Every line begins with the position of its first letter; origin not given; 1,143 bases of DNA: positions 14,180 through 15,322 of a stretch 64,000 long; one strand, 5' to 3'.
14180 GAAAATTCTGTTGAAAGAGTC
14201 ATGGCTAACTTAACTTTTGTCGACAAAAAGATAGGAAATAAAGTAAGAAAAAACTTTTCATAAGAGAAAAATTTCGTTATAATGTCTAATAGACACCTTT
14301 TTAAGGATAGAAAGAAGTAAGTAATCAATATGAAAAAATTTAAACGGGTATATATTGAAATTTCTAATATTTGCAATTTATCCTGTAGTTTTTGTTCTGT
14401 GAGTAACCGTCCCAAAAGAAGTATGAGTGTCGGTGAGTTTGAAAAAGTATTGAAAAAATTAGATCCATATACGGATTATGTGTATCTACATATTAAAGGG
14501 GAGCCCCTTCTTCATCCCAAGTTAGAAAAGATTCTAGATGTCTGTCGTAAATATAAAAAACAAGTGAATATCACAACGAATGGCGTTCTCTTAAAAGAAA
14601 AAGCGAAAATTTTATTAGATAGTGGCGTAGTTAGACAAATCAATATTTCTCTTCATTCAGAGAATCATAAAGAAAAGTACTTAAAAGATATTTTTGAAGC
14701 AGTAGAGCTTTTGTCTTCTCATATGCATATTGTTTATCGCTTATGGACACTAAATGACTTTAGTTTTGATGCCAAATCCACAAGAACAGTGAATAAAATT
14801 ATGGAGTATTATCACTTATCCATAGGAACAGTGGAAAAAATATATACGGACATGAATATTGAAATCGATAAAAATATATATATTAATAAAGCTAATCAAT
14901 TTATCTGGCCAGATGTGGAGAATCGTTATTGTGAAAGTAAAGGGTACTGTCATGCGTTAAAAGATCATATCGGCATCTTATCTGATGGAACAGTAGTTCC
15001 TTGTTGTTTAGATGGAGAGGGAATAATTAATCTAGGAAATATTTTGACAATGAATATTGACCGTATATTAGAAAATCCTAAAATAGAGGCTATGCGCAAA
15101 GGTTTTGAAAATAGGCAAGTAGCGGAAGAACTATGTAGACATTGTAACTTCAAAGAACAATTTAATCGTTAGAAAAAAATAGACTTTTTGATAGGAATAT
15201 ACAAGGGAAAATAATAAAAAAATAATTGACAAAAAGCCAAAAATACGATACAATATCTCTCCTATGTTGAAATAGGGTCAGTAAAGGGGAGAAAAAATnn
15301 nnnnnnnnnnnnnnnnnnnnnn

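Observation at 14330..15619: Small radical SAM/SPASM-type enzyme plus an adjacent 106-aa gene: possible peptide or cofactor modification module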

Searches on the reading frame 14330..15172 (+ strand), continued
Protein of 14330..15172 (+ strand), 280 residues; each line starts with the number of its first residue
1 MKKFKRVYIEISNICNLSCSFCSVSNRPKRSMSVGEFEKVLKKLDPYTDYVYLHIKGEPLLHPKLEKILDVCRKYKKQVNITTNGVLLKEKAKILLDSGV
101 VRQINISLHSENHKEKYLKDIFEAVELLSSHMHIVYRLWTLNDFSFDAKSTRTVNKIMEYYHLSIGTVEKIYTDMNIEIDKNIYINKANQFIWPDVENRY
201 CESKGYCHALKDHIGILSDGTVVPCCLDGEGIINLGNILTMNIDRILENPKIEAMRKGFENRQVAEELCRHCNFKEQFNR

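Call 44: search_protein_families(library=pfam, proteins=[L165:6919-7380:+, L097:5480-5809:+, L102:4706-5977:+, L102:6801-7646:+, L156:3596-5749:-, L118:6904-8220:+, L118:5362-5757:+, L155:7092-8357:+, L155:5212-5865:+, L109:4573-5439:+], max_evalue=0.001)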
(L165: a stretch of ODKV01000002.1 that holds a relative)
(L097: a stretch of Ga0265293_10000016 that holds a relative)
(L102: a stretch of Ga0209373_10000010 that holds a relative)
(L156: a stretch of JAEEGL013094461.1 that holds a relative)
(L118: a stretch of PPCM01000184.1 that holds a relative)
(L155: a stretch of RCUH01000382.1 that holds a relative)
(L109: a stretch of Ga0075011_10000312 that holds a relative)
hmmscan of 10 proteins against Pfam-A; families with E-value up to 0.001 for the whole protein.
L165:6919-7380:+ (153 aa): 2 families
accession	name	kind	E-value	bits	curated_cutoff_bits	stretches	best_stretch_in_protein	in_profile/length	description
PF03449.20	GreA_GreB_N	-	2.8e-29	101.6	24.5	1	7-76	2-71/71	Transcription elongation factor, N-terminal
PF01272.25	GreA_GreB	-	2.2e-26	92.1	26.9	1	82-152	3-75/77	Transcription elongation factor, GreA/GreB, C-term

L097:5480-5809:+ (109 aa): 1 family
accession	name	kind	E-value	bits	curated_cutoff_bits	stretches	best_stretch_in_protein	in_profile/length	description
PF01588.26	tRNA_bind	-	2.5e-15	56.8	27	1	12-107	1-96/96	Putative tRNA binding domain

L102:4706-5977:+ (423 aa): 7 families
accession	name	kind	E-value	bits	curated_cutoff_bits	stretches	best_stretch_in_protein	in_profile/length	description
PF01189.24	Methyltr_RsmB-F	-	2.1e-51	174.9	27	1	242-418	4-197/199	16S rRNA methyltransferase RsmB/F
PF01029.23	NusB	-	6.2e-41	140.3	23.1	1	1-124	1-131/133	NusB family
PF22458.1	RsmF-B_ferredox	-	9.2e-17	61.4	27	1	145-216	1-72/74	Methyltr_RsmF/B-like, ferredoxin-like domain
PF01728.25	FtsJ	-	3.3e-09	37.4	24.1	1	244-379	19-142/181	FtsJ-like methyltransferase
PF13847.12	Methyltransf_31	-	1.6e-08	34.8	27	1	246-395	3-127/145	Methyltransferase domain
PF02390.23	Methyltransf_4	-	0.00017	21.6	24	0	249-406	4-146/173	Putative methyltransferase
PF09445.16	Methyltransf_15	-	0.0005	20.1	22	0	249-351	3-107/165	RNA cap guanine-N2 methyltransferase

L102:6801-7646:+ (281 aa): 2 families
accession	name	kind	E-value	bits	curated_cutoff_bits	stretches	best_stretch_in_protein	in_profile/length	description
PF00753.33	Lactamase_B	-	5.1e-17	62.9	22.7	1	41-236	2-195/196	Metallo-beta-lactamase superfamily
PF12706.13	Lactamase_B_2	-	2.9e-06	27.4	27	1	57-196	2-150/200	Beta-lactamase superfamily domain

L156:3596-5749:- (717 aa): 5 families
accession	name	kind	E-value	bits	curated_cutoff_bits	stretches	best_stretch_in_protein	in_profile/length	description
PF00535.33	Glycos_transf_2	-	3.6e-32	112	23.3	1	15-172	1-162/168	Glycosyl transferase family 2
PF00534.26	Glycos_transf_1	-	8.5e-19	68.2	26.4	1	531-689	4-163/172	Glycosyl transferases group 1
PF13692.12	Glyco_trans_1_4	-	1e-11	45.7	27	1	544-674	3-133/142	Glycosyl transferases group 1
PF10111.15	Glyco_tranf_2_2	-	2.4e-09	37.5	27.3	1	15-149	1-136/276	Glycosyltransferase like family 2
PF13641.12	Glyco_tranf_2_3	-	5e-05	23.9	27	1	14-251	3-226/230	Glycosyltransferase like family 2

L118:6904-8220:+ (438 aa): 0 families

L118:5362-5757:+ (131 aa): 2 families
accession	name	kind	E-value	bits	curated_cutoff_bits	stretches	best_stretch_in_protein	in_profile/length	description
PF00903.31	Glyoxalase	-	1e-14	55.4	20.6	1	5-128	2-121/121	Glyoxalase/Bleomycin resistance protein/Dioxygenase superfamily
PF13669.12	Glyoxalase_4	-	9.6e-11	42.4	27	1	6-116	1-108/109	Glyoxalase/Bleomycin resistance protein/Dioxygenase superfamily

L155:7092-8357:+ (421 aa): 1 family
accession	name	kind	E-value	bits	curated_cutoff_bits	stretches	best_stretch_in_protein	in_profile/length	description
PF04286.17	DUF445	-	1e-76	259.7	33.8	1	46-420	2-367/368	Protein of unknown function (DUF445)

L155:5212-5865:+ (217 aa): 2 families
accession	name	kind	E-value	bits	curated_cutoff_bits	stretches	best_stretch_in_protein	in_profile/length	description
PF01569.27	PAP2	-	1.1e-21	77.3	27.2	1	92-208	3-127/130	PAP2 superfamily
PF14378.12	PAP2_3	-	1.2e-05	25.7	27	1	74-195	70-184/190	PAP2 superfamily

L109:4573-5439:+ (288 aa): 2 families
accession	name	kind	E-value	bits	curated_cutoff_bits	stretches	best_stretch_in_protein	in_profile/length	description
PF00483.29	NTP_transferase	-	1.5e-72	244.5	21.2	1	2-238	1-243/245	Nucleotidyl transferase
PF12804.13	NTP_transf_3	-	8.1e-07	29.8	27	1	3-130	1-117/160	MobA-like NTP transferase domain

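Call 56: search_protein_families(library=phrogs, proteins=[window:14330-15172:+, L002:4609-5343:+, L071:4810-5070:+], max_evalue=0.01)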
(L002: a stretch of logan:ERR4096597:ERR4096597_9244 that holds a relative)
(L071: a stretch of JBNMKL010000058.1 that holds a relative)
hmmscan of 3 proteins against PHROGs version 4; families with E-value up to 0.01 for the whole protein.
window:14330-15172:+ (280 aa): 7 families
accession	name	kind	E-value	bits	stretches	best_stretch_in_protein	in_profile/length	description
phrog_1802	-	other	1.3e-12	48.4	1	2-275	41-366/556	radical SAM domain-containing protein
phrog_21308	-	other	5.9e-10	38.9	1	5-278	413-708/735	radical SAM domain-containing protein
phrog_13987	-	other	1.4e-08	35.4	1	4-187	14-202/274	radical SAM domain-containing protein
phrog_16999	-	other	2.7e-05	24.9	1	7-164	13-179/288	Fe-S oxidoreductase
phrog_27668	-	unknown function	0.00018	21.9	1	9-141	10-146/335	-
phrog_2076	-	moron, auxiliary metabolic gene and host takeover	0.00019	22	1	15-113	41-145/247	QueE-like radical SAM domain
phrog_14086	-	other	0.00041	20.8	1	3-186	85-273/353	radical SAM domain-containing protein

L002:4609-5343:+ (244 aa): 0 families

L071:4810-5070:+ (86 aa): 0 families

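Call 72: search_protein_families(library=padloc, proteins=[window:14330-15172:+, L002:4609-5343:+], max_evalue=0.001)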
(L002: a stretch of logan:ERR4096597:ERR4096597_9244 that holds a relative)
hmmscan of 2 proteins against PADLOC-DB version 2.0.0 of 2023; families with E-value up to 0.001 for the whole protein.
window:14330-15172:+ (280 aa): 2 families
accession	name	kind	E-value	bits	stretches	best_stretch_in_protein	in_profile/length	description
PDLC02903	pVip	-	2.8e-12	44.7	1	7-115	2-107/257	Viperins not associated with kinases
PDLC02904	pVip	-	2.2e-10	38.5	1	11-114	9-113/262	Viperins associated with kinases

L002:4609-5343:+ (244 aa): 0 families
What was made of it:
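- On Prokaryotic viperin (pVip): The PADLOC pVip models match only residues 7-115 (call 72).
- Tried and rejected: They returned only generic radical SAM and pVip core hits (calls 56, 72).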

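Call 77: search_protein_families(library=pfam, proteins=[L040:6942-7937:+, L040:9065-9694:+, L027:7016-8008:+, L027:8826-9563:+, L027:9643-11667:+, L013:2752-3243:+, L019:8855-9616:-, L065:1056-1619:+, L065:2491-2922:+, L095:57-455:+], max_evalue=0.001)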
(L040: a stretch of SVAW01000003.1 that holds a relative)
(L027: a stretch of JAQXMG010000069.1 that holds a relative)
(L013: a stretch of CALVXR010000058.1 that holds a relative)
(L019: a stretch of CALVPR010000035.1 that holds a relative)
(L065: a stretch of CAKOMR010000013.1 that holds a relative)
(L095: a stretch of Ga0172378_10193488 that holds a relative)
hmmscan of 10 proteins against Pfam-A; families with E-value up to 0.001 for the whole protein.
L040:6942-7937:+ (331 aa): 4 families
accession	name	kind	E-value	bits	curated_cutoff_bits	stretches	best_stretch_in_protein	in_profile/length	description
PF05580.18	Peptidase_S55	-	3.5e-70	236.7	25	1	124-326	2-210/210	SpoIVB peptidase S55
PF13180.12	PDZ_2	-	1.1e-11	45.2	27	1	42-118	4-80/80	PDZ domain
PF17820.7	PDZ_6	-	4.5e-08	33.2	27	1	58-95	5-42/54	PDZ domain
PF00595.29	PDZ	-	0.00013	22.7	23.2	1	40-93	11-67/81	PDZ domain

L040:9065-9694:+ (209 aa): 1 family
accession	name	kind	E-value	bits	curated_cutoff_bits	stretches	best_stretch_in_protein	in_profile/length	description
PF01944.22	SpoIIM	-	1.6e-15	57.8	26.9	1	23-198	2-163/163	Stage II sporulation protein M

L027:7016-8008:+ (330 aa): 1 family
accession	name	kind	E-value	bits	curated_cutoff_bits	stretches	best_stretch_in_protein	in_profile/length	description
PF01351.25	RNase_HII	-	3.2e-40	138.6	25.8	1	143-317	1-197/199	Ribonuclease HII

L027:8826-9563:+ (245 aa): 1 family
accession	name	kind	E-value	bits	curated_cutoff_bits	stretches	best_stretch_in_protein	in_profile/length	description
PF01841.26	Transglut_core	-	0.00028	21.6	23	0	93-180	10-107/108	Transglutaminase-like superfamily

L027:9643-11667:+ (674 aa): 3 families
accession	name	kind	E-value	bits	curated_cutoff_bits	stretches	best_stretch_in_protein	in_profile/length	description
PF01131.25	Topoisom_bac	-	7.3e-121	404.4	35.1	1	129-539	1-410/411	DNA topoisomerase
PF01396.24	Zn_ribbon_Top1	-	2.8e-28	97.9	32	2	610-646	3-38/39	Topoisomerase DNA binding C4 zinc finger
PF01751.28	Toprim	-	1.2e-24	86.7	23.1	1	4-115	2-96/96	Toprim domain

L013:2752-3243:+ (163 aa): 6 families
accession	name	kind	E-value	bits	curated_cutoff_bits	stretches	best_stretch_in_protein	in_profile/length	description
PF00583.31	Acetyltransf_1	-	5.3e-10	40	20.7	1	51-132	33-116/116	Acetyltransferase (GNAT) family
PF13302.13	Acetyltransf_3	-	1.8e-09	38.8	25.4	1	45-132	47-137/138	Acetyltransferase (GNAT) domain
PF13420.13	Acetyltransf_4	-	1.3e-07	32.2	24.3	1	12-134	5-136/155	Acetyltransferase (GNAT) domain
PF13673.13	Acetyltransf_10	-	3.6e-07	30.7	23.6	1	54-144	34-119/128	Acetyltransferase (GNAT) domain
PF13508.13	Acetyltransf_7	-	7.3e-07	29.9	27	1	54-119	6-68/84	Acetyltransferase (GNAT) domain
PF17013.11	Acetyltransf_15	-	0.00011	22.1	35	1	21-114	16-113/210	Putative acetyl-transferase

L019:8855-9616:- (253 aa): 2 families
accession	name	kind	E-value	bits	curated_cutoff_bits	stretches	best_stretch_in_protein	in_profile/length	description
PF00990.26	GGDEF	-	5.9e-31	107.8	23.8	1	96-241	4-161/161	Diguanylate cyclase, GGDEF domain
PF22335.1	Cas10-Cmr2_palm2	-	2.6e-07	31.3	27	1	122-241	6-131/133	Cas10/Cmr2, second palm domain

L065:1056-1619:+ (187 aa): 0 families

L065:2491-2922:+ (143 aa): 0 families

L095:57-455:+ (132 aa): 2 families
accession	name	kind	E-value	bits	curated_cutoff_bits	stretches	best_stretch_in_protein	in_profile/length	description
PF19833.4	RecG_dom3_C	-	3.7e-14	53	26.8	1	57-113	1-58/87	ATP-dependent DNA helicase RecG, domain 3, C-terminal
PF00271.37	Helicase_C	-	1.5e-05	25.6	23.5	1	1-34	77-109/110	Helicase conserved C-terminal domain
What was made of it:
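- An RNase HIII-like gene lies upstream in L027, and topA is the second gene downstream of the rSAM gene (call 77).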

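Call 79: search_protein_families(library=pfam, proteins=[L040:4749-6017:+, L040:6289-6858:+, L040:1329-3878:+, L015:133-1704:+, L156:7641-8228:-, L097:6845-7117:+, L097:7144-7695:+, L094:5781-6086:+, L094:6431-6991:+], max_evalue=0.001)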
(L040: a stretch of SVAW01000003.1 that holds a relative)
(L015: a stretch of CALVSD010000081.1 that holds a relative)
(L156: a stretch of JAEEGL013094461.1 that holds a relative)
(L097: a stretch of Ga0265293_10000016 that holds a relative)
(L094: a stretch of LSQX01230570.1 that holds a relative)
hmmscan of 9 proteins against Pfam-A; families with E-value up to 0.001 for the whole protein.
L040:4749-6017:+ (422 aa): 3 families
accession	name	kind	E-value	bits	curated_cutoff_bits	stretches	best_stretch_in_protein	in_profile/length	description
PF02601.20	Exonuc_VII_L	-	4.5e-94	315.9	35.9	1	125-416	1-315/315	Exonuclease VII, large subunit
PF13742.12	tRNA_anti_2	-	1.3e-28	99.5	27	1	7-101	1-94/95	OB-fold nucleic acid binding domain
PF01336.31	tRNA_anti-codon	-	7.2e-13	48.7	27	1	30-101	2-72/75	OB-fold nucleic acid binding domain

L040:6289-6858:+ (189 aa): 0 families

L040:1329-3878:+ (849 aa): 5 families
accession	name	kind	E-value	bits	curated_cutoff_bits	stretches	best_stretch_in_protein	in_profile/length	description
PF00488.27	MutS_V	-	2.8e-84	282.2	30.2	1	606-789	2-185/188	MutS domain V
PF05192.23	MutS_III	-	4.3e-49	167.9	34.1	1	266-553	1-194/194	MutS domain III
PF01624.25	MutS_I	-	3.2e-44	150.2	20.6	1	12-124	1-112/113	MutS domain I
PF05190.23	MutS_IV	-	4.4e-27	94.6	22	1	420-513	1-92/92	MutS family domain IV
PF05188.22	MutS_II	-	4.9e-10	40.4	25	1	133-250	1-133/133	MutS domain II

L015:133-1704:+ (523 aa): 0 families

L156:7641-8228:- (195 aa): 1 family
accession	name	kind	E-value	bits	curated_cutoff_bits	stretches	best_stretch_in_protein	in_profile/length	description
PF01553.26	Acyltransferase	-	1.3e-20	74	23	1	20-149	1-131/132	Acyltransferase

L097:6845-7117:+ (90 aa): 4 families
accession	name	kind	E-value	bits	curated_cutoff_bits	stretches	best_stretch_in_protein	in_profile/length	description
PF14542.12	Acetyltransf_CG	-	3.4e-21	75.6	30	1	10-88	2-80/80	GCN5-related N-acetyl-transferase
PF00583.31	Acetyltransf_1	-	5.6e-08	33.5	20.7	1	6-65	31-94/116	Acetyltransferase (GNAT) family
PF13508.13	Acetyltransf_7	-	1.4e-06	29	27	1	8-67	3-62/84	Acetyltransferase (GNAT) domain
PF13673.13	Acetyltransf_10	-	0.00013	22.4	23.6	1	5-65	28-84/128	Acetyltransferase (GNAT) domain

L097:7144-7695:+ (183 aa): 0 families

L094:5781-6086:+ (101 aa): 1 family
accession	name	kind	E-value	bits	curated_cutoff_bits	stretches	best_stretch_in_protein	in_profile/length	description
PF20990.2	DUF2207_C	-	0.00016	21.9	33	1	40-90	4-56/247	Predicted membrane protein (DUF2207) C-terminal domain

L094:6431-6991:+ (186 aa): 1 family
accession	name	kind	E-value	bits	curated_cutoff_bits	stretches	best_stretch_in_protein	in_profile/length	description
PF20990.2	DUF2207_C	-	1.1e-13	52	33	1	23-141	127-247/247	Predicted membrane protein (DUF2207) C-terminal domain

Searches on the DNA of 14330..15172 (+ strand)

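Call 75: search_rna_families(sources=[L063, L070, L074, L076, L079, L085, L086, L069], threshold=gathering)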
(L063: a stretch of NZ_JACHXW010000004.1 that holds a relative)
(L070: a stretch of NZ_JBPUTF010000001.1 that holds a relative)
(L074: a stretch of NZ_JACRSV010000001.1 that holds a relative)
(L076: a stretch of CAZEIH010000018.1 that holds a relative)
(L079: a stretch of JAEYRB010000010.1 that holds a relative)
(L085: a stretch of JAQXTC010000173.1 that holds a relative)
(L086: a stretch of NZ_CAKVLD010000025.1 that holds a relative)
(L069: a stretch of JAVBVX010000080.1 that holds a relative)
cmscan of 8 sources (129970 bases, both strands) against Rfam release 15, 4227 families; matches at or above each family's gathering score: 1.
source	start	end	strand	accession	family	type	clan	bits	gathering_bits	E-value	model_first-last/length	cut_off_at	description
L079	13804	13936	+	RF00379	c-di-AMP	Cis-reg; riboswitch;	-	76.8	38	8.9e-16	1-134/134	no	c-di-AMP riboswitch aptamer (ydaO/yuaA leader)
